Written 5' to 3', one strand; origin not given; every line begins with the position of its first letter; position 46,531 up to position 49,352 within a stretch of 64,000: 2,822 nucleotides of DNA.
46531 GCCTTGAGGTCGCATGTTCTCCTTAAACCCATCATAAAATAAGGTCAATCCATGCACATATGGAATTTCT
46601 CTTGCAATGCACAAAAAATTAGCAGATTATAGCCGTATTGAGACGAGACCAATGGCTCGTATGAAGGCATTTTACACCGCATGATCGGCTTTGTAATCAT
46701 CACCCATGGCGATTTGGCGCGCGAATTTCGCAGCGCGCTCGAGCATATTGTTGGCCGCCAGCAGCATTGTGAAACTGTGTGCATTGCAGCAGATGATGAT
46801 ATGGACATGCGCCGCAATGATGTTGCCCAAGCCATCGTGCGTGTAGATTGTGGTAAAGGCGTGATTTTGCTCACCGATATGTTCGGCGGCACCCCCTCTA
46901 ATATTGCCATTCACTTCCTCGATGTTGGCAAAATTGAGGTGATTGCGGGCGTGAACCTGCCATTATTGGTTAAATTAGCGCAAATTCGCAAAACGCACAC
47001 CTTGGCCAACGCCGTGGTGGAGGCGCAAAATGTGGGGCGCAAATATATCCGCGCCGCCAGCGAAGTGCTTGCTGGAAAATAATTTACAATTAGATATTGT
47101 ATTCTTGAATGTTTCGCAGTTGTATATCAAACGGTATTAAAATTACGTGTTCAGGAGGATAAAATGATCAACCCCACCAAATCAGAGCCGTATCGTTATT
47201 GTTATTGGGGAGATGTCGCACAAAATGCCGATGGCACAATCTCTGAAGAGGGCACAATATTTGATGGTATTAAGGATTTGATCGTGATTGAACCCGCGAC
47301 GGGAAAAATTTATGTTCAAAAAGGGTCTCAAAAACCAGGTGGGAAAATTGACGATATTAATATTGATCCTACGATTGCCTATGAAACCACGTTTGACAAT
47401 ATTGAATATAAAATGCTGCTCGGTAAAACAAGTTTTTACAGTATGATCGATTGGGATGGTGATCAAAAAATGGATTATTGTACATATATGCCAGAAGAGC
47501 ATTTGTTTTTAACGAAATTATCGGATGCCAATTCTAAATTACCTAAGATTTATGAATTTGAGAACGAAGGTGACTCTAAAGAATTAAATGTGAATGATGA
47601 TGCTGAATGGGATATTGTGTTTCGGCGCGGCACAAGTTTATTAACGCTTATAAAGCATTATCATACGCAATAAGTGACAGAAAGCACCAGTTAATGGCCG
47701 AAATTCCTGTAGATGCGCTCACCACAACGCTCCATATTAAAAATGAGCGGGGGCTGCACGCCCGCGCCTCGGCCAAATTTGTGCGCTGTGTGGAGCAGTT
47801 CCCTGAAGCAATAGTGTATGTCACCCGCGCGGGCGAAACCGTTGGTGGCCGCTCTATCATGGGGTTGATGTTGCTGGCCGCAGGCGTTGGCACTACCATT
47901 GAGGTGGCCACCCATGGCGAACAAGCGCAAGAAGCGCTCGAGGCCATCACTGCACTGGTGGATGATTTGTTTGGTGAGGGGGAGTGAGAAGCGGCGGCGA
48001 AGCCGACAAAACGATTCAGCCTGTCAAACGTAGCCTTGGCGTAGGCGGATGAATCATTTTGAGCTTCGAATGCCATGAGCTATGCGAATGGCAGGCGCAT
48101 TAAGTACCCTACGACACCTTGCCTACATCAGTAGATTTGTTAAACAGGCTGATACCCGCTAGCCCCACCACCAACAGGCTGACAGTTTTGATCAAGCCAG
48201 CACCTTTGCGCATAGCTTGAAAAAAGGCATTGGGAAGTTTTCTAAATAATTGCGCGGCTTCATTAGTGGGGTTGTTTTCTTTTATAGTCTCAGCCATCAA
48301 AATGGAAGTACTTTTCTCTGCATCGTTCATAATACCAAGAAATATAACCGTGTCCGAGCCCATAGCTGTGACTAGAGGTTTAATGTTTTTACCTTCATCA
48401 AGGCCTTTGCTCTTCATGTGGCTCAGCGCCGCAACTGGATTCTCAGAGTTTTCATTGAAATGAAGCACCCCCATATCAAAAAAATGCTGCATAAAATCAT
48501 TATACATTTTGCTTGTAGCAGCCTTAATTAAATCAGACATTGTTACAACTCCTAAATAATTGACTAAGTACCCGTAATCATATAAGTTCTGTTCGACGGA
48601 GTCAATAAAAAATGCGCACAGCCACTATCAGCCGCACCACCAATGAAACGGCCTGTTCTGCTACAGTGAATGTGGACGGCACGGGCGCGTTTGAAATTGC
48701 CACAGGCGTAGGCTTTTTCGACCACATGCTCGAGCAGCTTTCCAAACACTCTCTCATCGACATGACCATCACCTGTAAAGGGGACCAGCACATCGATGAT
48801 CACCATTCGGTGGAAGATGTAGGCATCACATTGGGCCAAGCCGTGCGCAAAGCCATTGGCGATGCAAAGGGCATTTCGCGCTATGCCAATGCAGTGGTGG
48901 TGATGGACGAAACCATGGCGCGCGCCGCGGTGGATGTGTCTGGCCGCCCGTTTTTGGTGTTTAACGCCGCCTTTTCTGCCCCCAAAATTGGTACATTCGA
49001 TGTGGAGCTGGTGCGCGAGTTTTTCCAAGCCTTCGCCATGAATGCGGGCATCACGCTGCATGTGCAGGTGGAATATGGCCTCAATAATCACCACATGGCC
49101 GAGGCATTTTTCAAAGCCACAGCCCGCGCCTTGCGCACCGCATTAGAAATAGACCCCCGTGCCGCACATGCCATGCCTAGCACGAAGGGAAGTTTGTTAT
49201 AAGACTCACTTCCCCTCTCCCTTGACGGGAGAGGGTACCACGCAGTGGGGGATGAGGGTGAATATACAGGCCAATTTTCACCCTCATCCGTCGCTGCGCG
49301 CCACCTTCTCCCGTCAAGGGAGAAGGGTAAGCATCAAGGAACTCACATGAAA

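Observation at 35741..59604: Five small AT-rich proteins at three loci share a soluble-domain plus single C-terminal Gly/Ala-rich TM helix architecture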

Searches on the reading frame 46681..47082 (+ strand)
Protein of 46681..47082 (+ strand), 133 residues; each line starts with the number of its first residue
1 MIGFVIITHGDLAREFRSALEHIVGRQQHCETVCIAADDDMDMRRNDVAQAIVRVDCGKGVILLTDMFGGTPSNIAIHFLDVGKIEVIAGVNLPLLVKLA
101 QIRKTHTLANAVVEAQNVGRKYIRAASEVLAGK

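Call 29: search_protein_families(library=pfam, proteins=[window:46681-47082:+], max_evalue=0.00001)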
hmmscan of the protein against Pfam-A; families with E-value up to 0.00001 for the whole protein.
window:46681-47082:+ (133 aa): 1 family
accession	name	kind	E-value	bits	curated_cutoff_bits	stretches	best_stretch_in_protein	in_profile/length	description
PF03610.21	EIIA-man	-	9.4e-28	97.1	21.4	1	3-112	1-112/116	PTS system fructose IIA component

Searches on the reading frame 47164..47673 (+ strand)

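Call 28: search_protein_families(library=pfam, proteins=[window:47164-47673:+], max_evalue=0.01)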
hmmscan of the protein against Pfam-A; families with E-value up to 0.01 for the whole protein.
window:47164-47673:+ (169 aa): 0 families

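Call 48: search_protein_families(library=padloc, proteins=[window:47164-47673:+], max_evalue=1)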
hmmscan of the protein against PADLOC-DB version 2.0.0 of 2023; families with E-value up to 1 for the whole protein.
window:47164-47673:+ (169 aa): 0 families

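Call 49: search_protein_families(library=phrogs, proteins=[window:47164-47673:+], max_evalue=1)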
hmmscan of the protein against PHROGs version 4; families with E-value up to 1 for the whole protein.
window:47164-47673:+ (169 aa): 1 family
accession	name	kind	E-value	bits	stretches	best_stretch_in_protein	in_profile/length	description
phrog_31381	-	unknown function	0.015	16.2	1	45-109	16-84/196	-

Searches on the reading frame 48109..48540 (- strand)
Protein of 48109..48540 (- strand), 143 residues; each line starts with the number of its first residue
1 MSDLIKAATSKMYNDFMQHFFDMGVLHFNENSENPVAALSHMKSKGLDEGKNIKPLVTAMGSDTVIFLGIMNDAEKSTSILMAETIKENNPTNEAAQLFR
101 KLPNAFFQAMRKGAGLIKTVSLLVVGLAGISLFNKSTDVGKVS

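Call 8: search_protein_families(library=pfam, proteins=[window:48109-48540:-], max_evalue=1)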
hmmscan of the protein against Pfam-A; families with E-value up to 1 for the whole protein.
window:48109-48540:- (143 aa): 1 family
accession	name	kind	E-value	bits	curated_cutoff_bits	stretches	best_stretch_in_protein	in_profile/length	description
PF11212.13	DUF2999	-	0.11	13.2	25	0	28-63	22-57/82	Protein of unknown function (DUF2999)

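Call 9: search_protein_families(library=ncbifam, proteins=[window:48109-48540:-], max_evalue=1)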
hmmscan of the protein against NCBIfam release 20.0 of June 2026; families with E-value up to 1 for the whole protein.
window:48109-48540:- (143 aa): 1 family
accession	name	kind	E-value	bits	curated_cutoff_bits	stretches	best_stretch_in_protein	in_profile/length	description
NF040748.1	reduct_selen_A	equivalog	0.14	12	130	1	47-93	49-93/151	glycine/sarcosine/betaine reductase complex selenoprotein A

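Call 14: find_encoding_contigs(protein=window:48109-48540:-, flank=10000, max_places=4)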
Protein window:48109-48540:- (143 aa): 1 contig read that carries it; 1 place shown.
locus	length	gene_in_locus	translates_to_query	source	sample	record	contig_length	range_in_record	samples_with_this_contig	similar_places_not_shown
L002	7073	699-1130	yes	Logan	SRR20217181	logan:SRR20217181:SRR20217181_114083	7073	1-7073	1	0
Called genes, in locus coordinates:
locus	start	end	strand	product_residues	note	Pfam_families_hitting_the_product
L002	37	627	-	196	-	PF00475:IGPD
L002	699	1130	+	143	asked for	-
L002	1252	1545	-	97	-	PF00381:PTS-HPr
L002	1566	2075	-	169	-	-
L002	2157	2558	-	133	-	PF03610:EIIA-man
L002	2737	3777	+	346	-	PF13531:SBP_bac_11, PF01547:SBP_bac_1, PF13416:SBP_bac_8, PF13343:SBP_bac_6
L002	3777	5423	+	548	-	PF00528:BPD_transp_1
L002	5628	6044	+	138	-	-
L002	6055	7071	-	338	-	?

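Call 19: find_homologous_proteins(query=window:48109-48537:-, max_evalue=0.01)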
Query window:48109-48537:- (142 aa): 1 proteins with E <= 0.01 among 15 candidates.
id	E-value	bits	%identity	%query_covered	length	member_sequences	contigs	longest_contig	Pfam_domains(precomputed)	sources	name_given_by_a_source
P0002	6.5e-85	299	100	100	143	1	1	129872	-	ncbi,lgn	-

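Call 48: search_protein_families(library=padloc, proteins=[window:48109-48540:-], max_evalue=1)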
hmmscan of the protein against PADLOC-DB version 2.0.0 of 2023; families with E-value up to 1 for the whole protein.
window:48109-48540:- (143 aa): 1 family
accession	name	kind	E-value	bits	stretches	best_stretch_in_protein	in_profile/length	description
PDLC00384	SduA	-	0.011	12.5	1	86-125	98-137/476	DUF4263 domain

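Call 49: search_protein_families(library=phrogs, proteins=[window:48109-48540:-], max_evalue=1)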
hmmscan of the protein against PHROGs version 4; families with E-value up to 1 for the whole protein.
window:48109-48540:- (143 aa): 0 families

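Call 53: search_solved_structures(query=window:48112-48540:-, max_evalue=10)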
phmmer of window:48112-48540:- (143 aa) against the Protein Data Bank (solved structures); distinct sequences matched with E-value up to 10: 0.

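Call 57: find_related_loci(query=window:48112-48540:-, collection=viral_contigs, flank=5000)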
Query window:48112-48540:- (143 aa) in viral_contigs; peptide patterns used: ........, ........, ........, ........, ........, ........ (x = any residue, [..] = any of these).
14 stretches matched a pattern, but none encodes a relative of the query by tblastn (E <= 1e-3).

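Call 84: search_dna_similar(query=window:48109-48540:-, collection=plasmids, mode=protein, max_evalue=0.01, max_rows=5)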
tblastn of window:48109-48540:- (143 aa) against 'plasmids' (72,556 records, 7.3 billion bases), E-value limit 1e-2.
No match.

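Call 87: search_dna_similar(query=window:48109-48540:-, collection=phages, mode=protein, max_evalue=0.01, max_rows=5)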
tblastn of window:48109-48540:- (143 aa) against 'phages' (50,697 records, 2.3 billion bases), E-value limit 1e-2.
No match.

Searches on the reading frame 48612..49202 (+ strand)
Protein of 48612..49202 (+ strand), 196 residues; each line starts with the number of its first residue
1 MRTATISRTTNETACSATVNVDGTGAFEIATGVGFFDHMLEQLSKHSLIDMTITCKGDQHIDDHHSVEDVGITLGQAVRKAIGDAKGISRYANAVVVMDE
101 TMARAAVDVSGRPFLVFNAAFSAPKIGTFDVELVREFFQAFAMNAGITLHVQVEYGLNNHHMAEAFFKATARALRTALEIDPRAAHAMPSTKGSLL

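Call 29: search_protein_families(library=pfam, proteins=[window:48612-49202:+], max_evalue=0.00001)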
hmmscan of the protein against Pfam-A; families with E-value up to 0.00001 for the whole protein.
window:48612-49202:+ (196 aa): 1 family
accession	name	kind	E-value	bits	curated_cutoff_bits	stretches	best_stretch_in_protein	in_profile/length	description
PF00475.24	IGPD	-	6.6e-66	221.3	27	1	31-174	1-144/144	Imidazoleglycerol-phosphate dehydratase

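Call 44: list_cluster_members(proteins=[P0002, P0003, P0004, window:48612-49202:+, window:56437-56799:-, window:61998-62426:+, window:47694-47987:+])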
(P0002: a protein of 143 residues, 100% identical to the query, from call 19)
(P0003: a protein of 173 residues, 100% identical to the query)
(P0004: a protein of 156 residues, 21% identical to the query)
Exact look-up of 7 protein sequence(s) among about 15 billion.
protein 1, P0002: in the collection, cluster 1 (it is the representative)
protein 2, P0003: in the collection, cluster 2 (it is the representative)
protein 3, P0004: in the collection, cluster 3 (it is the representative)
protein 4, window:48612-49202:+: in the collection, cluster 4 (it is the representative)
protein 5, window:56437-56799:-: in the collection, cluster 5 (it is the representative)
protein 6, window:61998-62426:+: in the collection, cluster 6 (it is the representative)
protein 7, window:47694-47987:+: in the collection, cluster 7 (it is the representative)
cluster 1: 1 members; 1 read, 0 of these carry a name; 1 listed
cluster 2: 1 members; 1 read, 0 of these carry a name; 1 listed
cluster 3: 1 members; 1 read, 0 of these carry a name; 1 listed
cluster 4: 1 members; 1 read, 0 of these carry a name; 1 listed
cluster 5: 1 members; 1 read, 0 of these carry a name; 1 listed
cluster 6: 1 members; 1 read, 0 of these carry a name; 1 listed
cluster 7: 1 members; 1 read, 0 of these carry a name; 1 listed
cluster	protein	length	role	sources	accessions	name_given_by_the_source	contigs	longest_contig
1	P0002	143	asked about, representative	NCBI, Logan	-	-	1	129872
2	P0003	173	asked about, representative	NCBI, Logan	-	-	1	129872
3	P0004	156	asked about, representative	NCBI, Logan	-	-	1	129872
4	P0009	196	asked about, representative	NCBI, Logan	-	-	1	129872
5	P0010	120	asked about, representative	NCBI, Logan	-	-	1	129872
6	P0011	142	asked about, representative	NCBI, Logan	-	-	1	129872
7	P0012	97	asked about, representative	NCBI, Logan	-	-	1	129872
